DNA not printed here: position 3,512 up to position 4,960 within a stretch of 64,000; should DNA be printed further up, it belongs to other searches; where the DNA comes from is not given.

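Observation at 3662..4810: Tat-signal GH10 'xylanase' inside the EPS locus, with tatABC 36 kb downstream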

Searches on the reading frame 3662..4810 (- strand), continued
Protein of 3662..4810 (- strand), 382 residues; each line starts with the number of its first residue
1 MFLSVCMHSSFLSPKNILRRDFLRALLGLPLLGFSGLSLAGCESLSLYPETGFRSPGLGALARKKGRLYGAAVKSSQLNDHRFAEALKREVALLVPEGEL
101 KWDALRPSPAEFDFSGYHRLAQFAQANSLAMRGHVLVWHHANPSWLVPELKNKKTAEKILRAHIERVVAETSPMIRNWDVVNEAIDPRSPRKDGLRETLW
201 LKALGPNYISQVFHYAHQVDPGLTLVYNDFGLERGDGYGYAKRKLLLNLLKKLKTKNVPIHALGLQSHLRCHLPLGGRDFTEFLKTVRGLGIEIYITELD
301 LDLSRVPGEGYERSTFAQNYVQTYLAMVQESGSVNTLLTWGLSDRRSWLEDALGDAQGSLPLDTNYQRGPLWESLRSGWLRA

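Call 17: find_encoding_contigs(protein=P0023, flank=10000, max_places=2)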
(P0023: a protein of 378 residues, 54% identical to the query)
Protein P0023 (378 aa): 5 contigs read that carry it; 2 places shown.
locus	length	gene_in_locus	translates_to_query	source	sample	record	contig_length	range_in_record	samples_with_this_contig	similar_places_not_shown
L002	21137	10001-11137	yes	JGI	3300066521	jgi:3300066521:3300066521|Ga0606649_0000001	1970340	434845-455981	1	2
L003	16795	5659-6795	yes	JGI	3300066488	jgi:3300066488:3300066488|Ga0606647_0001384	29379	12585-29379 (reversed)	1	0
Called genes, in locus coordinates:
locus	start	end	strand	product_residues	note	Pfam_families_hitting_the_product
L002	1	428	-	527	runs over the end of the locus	PF03023:MurJ, PF13440:Polysacc_synt_3, PF01554:MatE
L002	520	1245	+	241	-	PF00149:Metallophos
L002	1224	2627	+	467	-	PF04932:Wzy_C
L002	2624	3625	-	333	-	-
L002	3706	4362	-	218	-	-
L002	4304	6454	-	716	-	PF02706:Wzz, PF13807:GNVR, PF01656:CbiA, PF10609:ParA (weak), PF13614:AAA_31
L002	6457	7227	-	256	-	PF02563:Poly_export, PF10531:SLBB, PF22461:SLBB_2 (weak)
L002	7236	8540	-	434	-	PF10082:BBP2_2, PF13505:OMP_b-brl (weak)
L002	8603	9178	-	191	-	-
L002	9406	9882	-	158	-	PF20352:DUF6647 (weak)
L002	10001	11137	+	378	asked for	PF00331:Glyco_hydro_10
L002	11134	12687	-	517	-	PF02397:Bac_transf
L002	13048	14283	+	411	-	PF07167:PhaC_N (weak), PF00561:Abhydrolase_1, PF12697:Abhydrolase_6 (faint)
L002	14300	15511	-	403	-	-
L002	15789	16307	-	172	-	PF00034:Cytochrom_C (weak)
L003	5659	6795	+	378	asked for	PF00331:Glyco_hydro_10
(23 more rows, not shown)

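Call 18: find_encoding_contigs(protein=P0004, flank=10000, max_places=2)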
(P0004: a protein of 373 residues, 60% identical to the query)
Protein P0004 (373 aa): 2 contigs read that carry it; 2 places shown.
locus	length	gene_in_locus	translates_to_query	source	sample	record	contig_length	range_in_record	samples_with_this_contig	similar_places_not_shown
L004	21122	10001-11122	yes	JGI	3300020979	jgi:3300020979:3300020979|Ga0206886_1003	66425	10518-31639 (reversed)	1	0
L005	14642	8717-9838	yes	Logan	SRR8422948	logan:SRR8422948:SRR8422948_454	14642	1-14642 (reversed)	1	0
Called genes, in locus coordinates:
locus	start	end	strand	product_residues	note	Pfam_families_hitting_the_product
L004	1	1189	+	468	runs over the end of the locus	PF04932:Wzy_C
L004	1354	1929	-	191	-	-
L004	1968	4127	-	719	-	PF02706:Wzz, PF13807:GNVR, PF01656:CbiA, PF10609:ParA (weak), PF13614:AAA_31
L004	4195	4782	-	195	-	PF02563:Poly_export, PF10531:SLBB, PF22461:SLBB_2 (faint)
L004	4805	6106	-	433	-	PF10082:BBP2_2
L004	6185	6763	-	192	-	-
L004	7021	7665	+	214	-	PF06226:DUF1007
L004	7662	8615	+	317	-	PF03824:NicO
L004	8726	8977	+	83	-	-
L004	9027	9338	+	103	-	-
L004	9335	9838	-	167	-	PF20352:DUF6647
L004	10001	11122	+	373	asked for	PF00331:Glyco_hydro_10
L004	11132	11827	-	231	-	-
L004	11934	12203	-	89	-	-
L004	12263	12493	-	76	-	-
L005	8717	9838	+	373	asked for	PF00331:Glyco_hydro_10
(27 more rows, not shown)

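Call 28: find_related_loci(query=A1, collection=genome_contigs, flank=10000)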
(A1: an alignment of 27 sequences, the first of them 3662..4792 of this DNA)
Query A1 (376 aa) in genome_contigs; peptide patterns used: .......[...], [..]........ (x = any residue, [..] = any of these).
600 stretches matched a pattern (row limit reached: there are more); 583 encode a relative of the query (tblastn E <= 1e-3); the best 80 are kept; 80 distinct loci.
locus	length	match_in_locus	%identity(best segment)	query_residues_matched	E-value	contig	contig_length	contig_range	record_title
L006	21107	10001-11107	36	13-372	4e-72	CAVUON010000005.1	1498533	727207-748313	MAG: uncultured Acidobacteriaceae bacterium isolate MFD06092.bin.1.78 genome assembly, contig: contig_33980, whole genom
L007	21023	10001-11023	39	43-376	1e-71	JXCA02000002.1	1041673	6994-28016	Scytonema tolypothrichoides VB-61278 scaffold_001, whole genome shotgun sequence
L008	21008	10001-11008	39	43-372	6e-71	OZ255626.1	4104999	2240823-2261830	MAG: Acidobacteriaceae bacterium isolate 0f59fdaa-c93a-476d-9483-ed39786ec762 genome assembly, chromosome: 1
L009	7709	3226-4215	42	52-376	5e-71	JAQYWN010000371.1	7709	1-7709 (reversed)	MAG: Rhizonema sp. NSF051 rhizonema_NODE_382_length_7709_cov_38.2485, whole genome shotgun sequence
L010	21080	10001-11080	36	13-372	3e-69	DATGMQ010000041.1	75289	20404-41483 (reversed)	MAG TPA_asm: Alloacidobacterium sp. isolate SMAG_U9916 k141_292002, whole genome shotgun sequence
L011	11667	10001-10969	40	52-369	7e-69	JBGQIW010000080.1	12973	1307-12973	MAG: Gemmatimonadota bacterium isolate OBJ2_061818_070_38 k141_33933_length_12973_cov_20.2225, whole genome shotgun sequ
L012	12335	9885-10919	38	34-373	2e-68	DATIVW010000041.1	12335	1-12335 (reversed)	MAG TPA_asm: Rhizomicrobium sp. isolate SMAG_U16017 k141_934053, whole genome shotgun sequence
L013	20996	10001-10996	38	49-376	5e-66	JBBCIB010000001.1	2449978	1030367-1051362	MAG: Rhizomicrobium sp. isolate S7_bin.28 s130.ctg000132l, whole genome shotgun sequence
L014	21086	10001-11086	37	10-369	5e-68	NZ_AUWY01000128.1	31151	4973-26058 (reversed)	Sphingobium ummariense RL-3 contig128, whole genome shotgun sequence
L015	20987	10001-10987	38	38-367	3e-66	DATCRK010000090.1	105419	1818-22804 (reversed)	MAG TPA_asm: Rhizomicrobium sp. isolate SMAG_U7277 k141_1111700, whole genome shotgun sequence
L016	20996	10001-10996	35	45-372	1e-65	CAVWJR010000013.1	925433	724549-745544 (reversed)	MAG: uncultured Acidobacteriaceae bacterium isolate MFD05512.bin.1.241 genome assembly, contig: contig_6498, whole genom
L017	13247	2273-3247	37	52-371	2e-65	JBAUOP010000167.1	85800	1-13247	MAG: Acidobacteriaceae bacterium isolate MFD04660_ilm_asm_bin19 k127_236133, whole genome shotgun sequence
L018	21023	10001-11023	37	52-376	2e-65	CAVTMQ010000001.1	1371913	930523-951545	MAG: uncultured Acidobacteriaceae bacterium isolate MFD02248.bin.2.20 genome assembly, contig: contig_11559, whole genom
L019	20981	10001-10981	38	51-366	3e-65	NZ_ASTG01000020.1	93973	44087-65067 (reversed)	Sphingobium bisphenolivorans strain YL23 contig020, whole genome shotgun sequence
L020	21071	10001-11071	35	9-369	7e-65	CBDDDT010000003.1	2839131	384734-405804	MAG: Bryobacteraceae bacterium isolate fabb3a53-a92a-469d-9b66-10b6bebb3fea genome assembly, contig: ctg132444, whole ge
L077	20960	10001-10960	33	13-343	2e-48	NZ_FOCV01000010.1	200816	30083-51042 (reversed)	Rhizobium tibeticum strain CGMCC 1.7071, whole genome shotgun sequence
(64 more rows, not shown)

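Call 39: search_protein_families(library=pfam, proteins=[L077:493-1335:+, L077:1685-2443:+, L077:2880-4001:-, L077:4195-5016:+, L077:4896-5894:+, L077:5901-6878:-, L077:6957-8321:-, L077:8314-9792:-, L077:11020-12492:+, L077:12639-14429:+], max_evalue=0.0001)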
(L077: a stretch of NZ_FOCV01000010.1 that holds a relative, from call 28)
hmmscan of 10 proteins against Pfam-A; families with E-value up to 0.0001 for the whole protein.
L077:493-1335:+ (280 aa): 1 family
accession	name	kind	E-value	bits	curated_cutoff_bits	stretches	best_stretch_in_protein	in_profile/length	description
PF04962.18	KduI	-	7e-28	98.1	23.9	1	73-265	44-248/262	KduI/IolB family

L077:1685-2443:+ (252 aa): 3 families
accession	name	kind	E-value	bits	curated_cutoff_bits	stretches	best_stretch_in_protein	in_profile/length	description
PF13561.12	adh_short_C2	-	3.5e-60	204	27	1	17-249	1-235/236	Enoyl-(Acyl carrier protein) reductase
PF00106.31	adh_short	-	1.2e-57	195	26.6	1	11-201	1-193/195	short chain dehydrogenase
PF08659.16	KR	-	7.2e-13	49.3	22.6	1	13-169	3-161/180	KR domain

L077:2880-4001:- (373 aa): 2 families
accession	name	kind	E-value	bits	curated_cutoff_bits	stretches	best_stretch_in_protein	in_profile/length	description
PF13692.12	Glyco_trans_1_4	-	5.1e-09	37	27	1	183-336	4-139/142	Glycosyl transferases group 1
PF00534.26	Glycos_transf_1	-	7.4e-07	29.3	26.4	1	177-303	12-131/172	Glycosyl transferases group 1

L077:4195-5016:+ (273 aa): 1 family
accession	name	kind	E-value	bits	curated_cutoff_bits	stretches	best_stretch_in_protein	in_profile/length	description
PF03808.19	Glyco_tran_WecG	-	6.9e-59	198.9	27.4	1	81-250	1-168/168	Glycosyl transferase WecG/TagA/CpsF family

L077:4896-5894:+ (332 aa): 1 family
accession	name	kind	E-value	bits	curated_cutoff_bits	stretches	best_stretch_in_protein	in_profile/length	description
PF20102.4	DUF6492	-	3.1e-26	92.6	22.9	1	57-325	16-278/291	Family of unknown function (DUF6492)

L077:5901-6878:- (325 aa): 2 families
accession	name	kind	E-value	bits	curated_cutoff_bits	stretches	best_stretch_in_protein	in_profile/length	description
PF00535.33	Glycos_transf_2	-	5.1e-16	59.5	23.3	1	27-190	2-163/168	Glycosyl transferase family 2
PF13641.12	Glyco_tranf_2_3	-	3.2e-09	37.6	27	1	27-243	5-217/230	Glycosyltransferase like family 2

L077:6957-8321:- (454 aa): 1 family
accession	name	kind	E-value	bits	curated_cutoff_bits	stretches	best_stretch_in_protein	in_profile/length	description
PF04932.20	Wzy_C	-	2.4e-12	47.3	31.7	1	210-354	3-148/149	O-Antigen ligase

L077:8314-9792:- (492 aa): 2 families
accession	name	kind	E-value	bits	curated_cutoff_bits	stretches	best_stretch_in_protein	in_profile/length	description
PF02706.20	Wzz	-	5.4e-11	43.1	25.5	1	54-147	2-91/91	Chain length determinant protein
PF13807.11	GNVR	-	5.9e-07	29.8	27.7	1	394-473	2-79/82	G-rich domain on putative tyrosine kinase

L077:11020-12492:+ (490 aa): 2 families
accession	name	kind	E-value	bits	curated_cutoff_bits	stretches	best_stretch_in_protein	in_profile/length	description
PF01943.22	Polysacc_synt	-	3.5e-22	79.6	28.2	1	22-280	3-270/274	Polysaccharide biosynthesis protein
PF13440.11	Polysacc_synt_3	-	2e-17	63.8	23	1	45-333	2-291/293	Polysaccharide biosynthesis protein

L077:12639-14429:+ (596 aa): 1 family
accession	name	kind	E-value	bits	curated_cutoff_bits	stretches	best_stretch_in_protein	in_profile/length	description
PF12146.15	Hydrolase_4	-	1.2e-09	38.2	27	0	345-453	22-128/239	Serine aminopeptidase, S33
